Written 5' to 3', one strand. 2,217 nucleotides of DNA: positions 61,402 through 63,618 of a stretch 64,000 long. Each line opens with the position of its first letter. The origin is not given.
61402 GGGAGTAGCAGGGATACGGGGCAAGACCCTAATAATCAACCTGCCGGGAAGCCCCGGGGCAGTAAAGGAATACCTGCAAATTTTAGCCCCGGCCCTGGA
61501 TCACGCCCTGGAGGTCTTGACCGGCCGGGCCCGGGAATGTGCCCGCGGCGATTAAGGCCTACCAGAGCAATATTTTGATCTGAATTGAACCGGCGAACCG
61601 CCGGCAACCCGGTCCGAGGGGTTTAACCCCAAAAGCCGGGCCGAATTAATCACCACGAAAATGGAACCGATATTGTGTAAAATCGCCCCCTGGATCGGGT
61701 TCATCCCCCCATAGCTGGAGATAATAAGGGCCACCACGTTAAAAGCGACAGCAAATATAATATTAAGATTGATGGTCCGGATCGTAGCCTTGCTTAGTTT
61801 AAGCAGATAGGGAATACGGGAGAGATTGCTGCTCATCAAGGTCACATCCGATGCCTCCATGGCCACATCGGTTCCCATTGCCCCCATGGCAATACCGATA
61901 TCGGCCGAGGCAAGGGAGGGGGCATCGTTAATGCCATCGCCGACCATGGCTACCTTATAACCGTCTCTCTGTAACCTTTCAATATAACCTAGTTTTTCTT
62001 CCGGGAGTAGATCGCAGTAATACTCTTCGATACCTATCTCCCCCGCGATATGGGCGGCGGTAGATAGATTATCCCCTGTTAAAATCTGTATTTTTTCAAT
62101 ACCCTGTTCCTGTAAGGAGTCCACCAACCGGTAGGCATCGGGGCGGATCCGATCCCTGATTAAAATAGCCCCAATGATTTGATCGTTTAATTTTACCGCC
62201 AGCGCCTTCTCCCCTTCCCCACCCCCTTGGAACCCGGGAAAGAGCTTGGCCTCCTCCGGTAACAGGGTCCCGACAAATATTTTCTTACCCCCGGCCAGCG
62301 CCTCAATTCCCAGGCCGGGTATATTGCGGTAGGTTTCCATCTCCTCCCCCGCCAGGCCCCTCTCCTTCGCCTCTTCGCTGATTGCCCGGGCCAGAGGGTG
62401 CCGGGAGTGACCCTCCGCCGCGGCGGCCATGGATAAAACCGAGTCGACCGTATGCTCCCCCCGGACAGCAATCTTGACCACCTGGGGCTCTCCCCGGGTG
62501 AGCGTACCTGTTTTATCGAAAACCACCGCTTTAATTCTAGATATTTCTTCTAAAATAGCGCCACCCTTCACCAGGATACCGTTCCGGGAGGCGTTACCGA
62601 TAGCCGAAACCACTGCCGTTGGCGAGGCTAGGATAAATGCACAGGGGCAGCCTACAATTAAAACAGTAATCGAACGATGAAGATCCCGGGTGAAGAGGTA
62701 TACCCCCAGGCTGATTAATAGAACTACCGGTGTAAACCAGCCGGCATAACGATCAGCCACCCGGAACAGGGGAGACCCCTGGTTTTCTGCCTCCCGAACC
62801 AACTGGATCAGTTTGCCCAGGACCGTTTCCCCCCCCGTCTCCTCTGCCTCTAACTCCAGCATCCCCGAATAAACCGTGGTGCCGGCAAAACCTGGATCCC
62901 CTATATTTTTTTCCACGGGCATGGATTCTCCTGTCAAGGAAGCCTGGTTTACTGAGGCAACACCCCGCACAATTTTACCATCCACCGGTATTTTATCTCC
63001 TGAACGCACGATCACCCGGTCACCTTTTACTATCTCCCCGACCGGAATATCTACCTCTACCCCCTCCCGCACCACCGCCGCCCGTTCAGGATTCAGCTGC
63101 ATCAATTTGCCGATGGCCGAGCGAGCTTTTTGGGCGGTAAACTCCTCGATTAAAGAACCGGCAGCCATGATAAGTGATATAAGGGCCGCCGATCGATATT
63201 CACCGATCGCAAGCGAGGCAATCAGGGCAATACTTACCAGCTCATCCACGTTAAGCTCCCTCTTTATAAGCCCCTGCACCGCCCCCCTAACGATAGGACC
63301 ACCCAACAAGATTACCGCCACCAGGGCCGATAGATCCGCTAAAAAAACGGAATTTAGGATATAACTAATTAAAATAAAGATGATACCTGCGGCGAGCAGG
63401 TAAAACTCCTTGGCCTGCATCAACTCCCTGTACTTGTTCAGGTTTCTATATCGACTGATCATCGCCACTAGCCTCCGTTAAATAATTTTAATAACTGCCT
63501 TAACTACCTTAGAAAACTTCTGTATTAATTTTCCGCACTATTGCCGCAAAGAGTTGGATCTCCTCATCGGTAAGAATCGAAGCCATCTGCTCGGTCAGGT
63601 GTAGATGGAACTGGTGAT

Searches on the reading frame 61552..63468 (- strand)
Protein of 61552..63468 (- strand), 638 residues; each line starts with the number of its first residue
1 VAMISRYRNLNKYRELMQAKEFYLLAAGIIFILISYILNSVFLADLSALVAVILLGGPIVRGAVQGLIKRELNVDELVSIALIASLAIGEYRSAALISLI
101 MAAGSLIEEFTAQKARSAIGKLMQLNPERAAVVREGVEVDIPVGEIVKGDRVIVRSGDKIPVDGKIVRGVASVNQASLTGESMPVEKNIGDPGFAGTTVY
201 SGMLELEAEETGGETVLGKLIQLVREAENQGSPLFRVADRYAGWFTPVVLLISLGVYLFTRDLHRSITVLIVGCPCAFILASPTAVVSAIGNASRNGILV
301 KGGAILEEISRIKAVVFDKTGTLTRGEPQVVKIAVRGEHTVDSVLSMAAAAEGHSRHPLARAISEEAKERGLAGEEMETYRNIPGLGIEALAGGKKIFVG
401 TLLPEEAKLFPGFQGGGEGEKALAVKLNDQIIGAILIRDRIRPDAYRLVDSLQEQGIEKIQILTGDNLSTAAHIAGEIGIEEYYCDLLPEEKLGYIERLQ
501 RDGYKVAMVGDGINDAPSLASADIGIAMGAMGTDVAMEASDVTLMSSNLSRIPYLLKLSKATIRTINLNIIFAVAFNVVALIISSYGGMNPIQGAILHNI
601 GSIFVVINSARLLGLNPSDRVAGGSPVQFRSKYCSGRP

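Call 7: search_protein_families(library=pfam, proteins=[window:61552-63468:-])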
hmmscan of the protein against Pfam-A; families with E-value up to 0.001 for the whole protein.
window:61552-63468:- (638 aa): 2 families
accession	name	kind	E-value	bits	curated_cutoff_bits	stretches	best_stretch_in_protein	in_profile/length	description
PF00122.25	E1-E2_ATPase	-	1e-50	172.2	28.1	1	125-296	2-181/181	E1-E2 ATPase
PF00702.32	Hydrolase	-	6.7e-35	121.7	26.4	1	312-523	1-191/191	haloacid dehalogenase-like hydrolase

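Call 36: find_encoding_contigs(protein=window:61552-63468:-, flank=10000, max_places=4)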
Protein window:61552-63468:- (638 aa): no gene with exactly this product is on record in the collection.
